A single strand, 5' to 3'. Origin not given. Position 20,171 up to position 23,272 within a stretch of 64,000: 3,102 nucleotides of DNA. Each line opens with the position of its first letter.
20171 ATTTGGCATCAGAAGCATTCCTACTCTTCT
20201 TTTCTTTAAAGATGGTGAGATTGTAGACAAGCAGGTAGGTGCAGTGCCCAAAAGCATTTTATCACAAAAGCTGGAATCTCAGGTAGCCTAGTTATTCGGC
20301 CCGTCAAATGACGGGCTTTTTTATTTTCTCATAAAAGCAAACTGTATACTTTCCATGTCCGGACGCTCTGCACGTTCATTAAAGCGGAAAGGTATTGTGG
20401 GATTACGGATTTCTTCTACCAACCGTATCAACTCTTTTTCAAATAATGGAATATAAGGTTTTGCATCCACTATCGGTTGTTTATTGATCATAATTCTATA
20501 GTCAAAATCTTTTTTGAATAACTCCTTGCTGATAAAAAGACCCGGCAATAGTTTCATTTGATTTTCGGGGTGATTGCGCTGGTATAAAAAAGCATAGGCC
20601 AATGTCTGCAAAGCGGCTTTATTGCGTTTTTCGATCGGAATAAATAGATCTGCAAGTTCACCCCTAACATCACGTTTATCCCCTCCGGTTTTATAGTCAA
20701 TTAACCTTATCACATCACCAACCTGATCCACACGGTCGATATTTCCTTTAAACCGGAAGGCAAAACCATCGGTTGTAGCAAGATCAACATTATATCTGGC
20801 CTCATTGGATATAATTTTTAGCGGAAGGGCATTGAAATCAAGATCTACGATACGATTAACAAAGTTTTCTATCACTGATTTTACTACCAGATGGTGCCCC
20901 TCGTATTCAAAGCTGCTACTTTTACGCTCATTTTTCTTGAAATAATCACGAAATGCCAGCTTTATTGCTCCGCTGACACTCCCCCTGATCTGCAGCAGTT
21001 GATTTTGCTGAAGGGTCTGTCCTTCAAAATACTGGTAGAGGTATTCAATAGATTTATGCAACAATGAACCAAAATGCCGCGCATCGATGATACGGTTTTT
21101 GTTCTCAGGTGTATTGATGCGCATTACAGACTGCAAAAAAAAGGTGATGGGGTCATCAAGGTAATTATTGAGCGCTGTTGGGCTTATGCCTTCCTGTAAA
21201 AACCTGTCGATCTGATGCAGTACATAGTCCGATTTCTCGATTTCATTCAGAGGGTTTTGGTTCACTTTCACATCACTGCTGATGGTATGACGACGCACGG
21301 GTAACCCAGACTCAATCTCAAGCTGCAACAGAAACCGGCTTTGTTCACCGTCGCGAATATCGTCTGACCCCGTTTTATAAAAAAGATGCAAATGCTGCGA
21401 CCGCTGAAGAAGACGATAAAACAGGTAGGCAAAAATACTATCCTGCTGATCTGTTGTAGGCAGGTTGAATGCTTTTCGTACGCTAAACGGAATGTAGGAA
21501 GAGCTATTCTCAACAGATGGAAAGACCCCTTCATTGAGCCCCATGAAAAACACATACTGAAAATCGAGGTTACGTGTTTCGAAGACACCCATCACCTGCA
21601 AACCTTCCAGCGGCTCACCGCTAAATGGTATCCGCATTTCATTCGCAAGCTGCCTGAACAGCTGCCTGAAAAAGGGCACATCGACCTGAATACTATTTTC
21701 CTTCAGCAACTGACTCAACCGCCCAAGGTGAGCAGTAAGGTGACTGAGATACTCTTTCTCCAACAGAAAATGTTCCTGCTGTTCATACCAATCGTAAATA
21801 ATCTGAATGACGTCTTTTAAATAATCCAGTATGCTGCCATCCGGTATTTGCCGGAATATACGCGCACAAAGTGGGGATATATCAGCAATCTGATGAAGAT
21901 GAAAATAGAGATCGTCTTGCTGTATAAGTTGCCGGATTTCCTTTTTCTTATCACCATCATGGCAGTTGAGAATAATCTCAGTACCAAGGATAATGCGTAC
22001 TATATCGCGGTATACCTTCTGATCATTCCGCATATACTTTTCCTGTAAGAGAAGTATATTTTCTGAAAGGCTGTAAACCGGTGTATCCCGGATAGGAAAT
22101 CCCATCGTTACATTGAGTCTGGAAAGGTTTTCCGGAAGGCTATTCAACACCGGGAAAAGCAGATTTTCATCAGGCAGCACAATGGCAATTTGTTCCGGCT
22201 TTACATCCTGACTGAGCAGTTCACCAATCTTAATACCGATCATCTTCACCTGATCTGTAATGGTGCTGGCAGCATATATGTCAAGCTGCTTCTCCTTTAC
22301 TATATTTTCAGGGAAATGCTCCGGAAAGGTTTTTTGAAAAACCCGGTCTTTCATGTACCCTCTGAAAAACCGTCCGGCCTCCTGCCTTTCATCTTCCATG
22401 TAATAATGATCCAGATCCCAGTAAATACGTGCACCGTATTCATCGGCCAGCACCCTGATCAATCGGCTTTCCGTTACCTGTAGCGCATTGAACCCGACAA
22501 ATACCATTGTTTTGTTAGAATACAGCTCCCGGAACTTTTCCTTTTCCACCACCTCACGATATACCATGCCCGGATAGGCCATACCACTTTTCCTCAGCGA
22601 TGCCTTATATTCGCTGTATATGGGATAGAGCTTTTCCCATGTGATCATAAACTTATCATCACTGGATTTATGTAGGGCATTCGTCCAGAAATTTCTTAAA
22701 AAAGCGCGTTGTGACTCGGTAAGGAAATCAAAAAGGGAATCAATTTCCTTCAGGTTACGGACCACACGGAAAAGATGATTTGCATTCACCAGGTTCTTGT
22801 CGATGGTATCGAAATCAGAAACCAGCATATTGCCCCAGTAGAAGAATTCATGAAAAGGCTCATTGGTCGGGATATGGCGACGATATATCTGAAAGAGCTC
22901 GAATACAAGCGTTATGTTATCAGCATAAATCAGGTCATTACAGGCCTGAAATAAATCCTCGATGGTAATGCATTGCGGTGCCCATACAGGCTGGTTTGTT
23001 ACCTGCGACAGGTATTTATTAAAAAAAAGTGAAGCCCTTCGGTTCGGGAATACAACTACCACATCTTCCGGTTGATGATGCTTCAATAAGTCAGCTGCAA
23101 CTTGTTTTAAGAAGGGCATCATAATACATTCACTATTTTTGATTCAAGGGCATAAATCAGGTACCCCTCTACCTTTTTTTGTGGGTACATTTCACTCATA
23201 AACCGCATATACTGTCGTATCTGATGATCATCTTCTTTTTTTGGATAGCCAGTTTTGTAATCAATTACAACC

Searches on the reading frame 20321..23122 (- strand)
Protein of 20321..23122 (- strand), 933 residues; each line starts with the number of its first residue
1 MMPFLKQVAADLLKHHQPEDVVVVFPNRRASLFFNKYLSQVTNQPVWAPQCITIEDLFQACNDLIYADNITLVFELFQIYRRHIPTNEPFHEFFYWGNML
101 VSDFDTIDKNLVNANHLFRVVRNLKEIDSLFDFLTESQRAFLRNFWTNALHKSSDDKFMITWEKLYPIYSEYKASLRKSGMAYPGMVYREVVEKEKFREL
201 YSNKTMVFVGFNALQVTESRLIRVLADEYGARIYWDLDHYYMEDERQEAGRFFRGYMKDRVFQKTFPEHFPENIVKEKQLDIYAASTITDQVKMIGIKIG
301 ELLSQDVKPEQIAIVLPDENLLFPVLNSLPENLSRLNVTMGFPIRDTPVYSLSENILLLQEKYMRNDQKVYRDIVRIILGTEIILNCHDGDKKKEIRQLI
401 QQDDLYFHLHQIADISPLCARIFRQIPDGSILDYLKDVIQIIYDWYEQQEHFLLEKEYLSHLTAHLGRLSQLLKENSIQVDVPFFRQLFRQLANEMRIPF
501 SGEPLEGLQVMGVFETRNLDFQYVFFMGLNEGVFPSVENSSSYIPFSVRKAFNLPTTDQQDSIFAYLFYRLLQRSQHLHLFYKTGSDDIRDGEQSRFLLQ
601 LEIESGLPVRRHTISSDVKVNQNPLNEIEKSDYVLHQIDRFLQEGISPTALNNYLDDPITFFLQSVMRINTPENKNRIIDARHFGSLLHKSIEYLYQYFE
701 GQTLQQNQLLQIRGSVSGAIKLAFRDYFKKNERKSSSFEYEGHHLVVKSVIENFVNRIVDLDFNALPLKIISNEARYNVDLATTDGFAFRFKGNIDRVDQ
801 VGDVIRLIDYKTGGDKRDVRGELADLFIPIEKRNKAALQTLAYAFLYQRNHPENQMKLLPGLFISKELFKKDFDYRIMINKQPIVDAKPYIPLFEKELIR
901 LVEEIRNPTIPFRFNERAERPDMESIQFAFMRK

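Call 66: search_protein_families(library=pfam, proteins=[window:20321-23122:-], max_evalue=0.00001)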
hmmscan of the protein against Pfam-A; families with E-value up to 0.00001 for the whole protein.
window:20321-23122:- (933 aa): 1 family
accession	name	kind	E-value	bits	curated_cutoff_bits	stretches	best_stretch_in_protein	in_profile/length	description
PF12705.13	PDDEXK_1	-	1.9e-20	74.3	22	1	646-915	2-234/247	PD-(D/E)XK nuclease superfamily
